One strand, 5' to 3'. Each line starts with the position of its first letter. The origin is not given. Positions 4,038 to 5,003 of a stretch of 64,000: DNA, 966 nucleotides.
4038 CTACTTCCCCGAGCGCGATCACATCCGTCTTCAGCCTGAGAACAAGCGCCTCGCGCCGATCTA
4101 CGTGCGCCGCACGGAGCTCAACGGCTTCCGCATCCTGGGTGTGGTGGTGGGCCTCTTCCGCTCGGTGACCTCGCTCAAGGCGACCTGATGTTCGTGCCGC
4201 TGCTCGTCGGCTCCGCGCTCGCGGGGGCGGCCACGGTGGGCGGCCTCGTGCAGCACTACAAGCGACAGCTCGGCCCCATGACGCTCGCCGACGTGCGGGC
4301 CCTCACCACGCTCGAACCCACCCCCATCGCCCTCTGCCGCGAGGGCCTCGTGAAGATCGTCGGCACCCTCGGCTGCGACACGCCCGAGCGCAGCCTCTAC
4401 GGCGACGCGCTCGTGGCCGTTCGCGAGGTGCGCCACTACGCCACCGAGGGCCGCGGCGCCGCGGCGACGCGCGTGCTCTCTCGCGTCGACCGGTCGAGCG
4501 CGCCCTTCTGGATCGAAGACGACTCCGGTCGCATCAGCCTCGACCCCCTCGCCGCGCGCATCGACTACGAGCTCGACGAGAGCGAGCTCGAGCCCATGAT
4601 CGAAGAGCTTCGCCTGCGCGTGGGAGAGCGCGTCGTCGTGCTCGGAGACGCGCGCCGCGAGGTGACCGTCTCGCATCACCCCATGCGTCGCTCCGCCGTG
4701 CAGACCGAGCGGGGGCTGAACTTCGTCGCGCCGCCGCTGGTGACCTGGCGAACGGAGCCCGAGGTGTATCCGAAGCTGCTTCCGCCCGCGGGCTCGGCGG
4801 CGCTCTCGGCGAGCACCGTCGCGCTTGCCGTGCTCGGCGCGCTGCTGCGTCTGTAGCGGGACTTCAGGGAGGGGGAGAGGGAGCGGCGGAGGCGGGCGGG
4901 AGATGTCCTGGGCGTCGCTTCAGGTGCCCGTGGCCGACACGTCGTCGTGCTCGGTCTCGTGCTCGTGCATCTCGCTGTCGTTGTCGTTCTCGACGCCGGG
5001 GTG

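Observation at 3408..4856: lexA is translationally coupled to a two-TM membrane protein, a candidate SOS-controlled division inhibitor, behind a candidate LexA box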

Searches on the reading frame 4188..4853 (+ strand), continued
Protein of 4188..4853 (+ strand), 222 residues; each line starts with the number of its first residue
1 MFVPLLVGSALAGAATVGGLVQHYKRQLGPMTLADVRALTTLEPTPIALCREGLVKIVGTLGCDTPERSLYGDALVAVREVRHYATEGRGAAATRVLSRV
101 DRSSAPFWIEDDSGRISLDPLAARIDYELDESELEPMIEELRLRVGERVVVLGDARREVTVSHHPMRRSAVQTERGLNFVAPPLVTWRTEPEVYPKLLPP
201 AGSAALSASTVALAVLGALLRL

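Call 70: search_protein_families(library=pfam, proteins=[P0070, P0075, P0077, P0083, P0085, P0088, P0094, P0096, P0100, P0108], max_evalue=0.01)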
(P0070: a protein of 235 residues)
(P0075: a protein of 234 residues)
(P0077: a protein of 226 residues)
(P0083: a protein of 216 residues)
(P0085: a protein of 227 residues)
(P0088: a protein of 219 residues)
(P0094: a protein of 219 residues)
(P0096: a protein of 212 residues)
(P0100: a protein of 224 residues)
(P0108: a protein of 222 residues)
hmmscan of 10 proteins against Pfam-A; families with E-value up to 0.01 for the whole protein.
P0070 (235 aa): 0 families

P0075 (234 aa): 1 family
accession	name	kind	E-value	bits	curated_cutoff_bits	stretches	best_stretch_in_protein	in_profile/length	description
PF12483.13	GIDE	-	0.006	16.5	23.6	0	79-120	12-55/160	E3 Ubiquitin ligase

P0077 (226 aa): 0 families

P0083 (216 aa): 1 family
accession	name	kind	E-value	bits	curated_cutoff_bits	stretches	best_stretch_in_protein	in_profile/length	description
PF12483.13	GIDE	-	0.0005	20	23.6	1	95-125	26-58/160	E3 Ubiquitin ligase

P0085 (227 aa): 1 family
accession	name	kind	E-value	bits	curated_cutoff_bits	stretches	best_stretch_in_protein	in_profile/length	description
PF12483.13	GIDE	-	0.00059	19.8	23.6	1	90-124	23-59/160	E3 Ubiquitin ligase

P0088 (219 aa): 0 families

P0094 (219 aa): 1 family
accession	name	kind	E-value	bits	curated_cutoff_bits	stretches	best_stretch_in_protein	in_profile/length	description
PF12483.13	GIDE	-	0.00011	22.1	23.6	1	87-124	19-58/160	E3 Ubiquitin ligase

P0096 (212 aa): 0 families

P0100 (224 aa): 1 family
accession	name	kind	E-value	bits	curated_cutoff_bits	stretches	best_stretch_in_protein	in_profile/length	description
PF12483.13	GIDE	-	0.0041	17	23.6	0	102-127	28-55/160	E3 Ubiquitin ligase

P0108 (222 aa): 0 families

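Call 79: search_protein_families(library=phrogs, proteins=[window:4188-4853:+], max_evalue=1)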
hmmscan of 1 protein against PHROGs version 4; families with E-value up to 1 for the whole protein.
window:4188-4853:+ (222 aa): 1 family
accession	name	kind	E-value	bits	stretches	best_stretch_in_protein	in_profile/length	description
phrog_33742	-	unknown function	0.11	13.5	1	1-20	12-31/39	-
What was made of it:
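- On Anti-phage defence effectors (PADLOC): PHROGs gives only a 13-bit hit to the TM helix (call 79).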

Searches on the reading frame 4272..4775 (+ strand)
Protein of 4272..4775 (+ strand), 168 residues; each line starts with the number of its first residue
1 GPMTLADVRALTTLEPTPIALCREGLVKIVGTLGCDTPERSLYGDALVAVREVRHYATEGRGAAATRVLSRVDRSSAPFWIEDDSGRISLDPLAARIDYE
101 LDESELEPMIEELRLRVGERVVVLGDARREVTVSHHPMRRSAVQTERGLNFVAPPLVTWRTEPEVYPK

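Call 54: predict_structure(alignment_id=A2)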
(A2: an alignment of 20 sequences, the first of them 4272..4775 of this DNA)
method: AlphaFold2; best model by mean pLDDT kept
length: 168 residues; sequences in the alignment: 20
mean_pLDDT: 84.3   pTM: 0.77
mean pLDDT of the five models: 84.3, 83.3, 83.3, 83.0, 82.8
residues with pLDDT >= 90: 100; 70-90: 38; 50-70: 19; < 50: 11
segments of 3 or more residues with pLDDT < 50: 141-146, 166-168
pLDDT, mean of each block of 10 residues (from residue 1): 82 91 93 94 90 93 90 94 93 92 74 93 92 54 57 92 53
secondary structure, 60 per line:
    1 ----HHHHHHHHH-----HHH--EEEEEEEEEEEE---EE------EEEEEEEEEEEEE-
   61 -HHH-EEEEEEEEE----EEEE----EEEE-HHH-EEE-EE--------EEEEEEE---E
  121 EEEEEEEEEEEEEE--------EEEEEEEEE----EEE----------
elements in order: H5-13 E24-35 E47-59 E66-74 E79-82 E87-90 E96-98 E110-116 E120-134 E143-151 E156-158
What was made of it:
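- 4272..4775 (+): Soluble middle domain (residues 29-196): a short helix plus an OB-fold beta-barrel with extensions; acidic (pI 5.2); predicted cytoplasmic. The domain-only model has pLDDT 84.3 (call 54).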
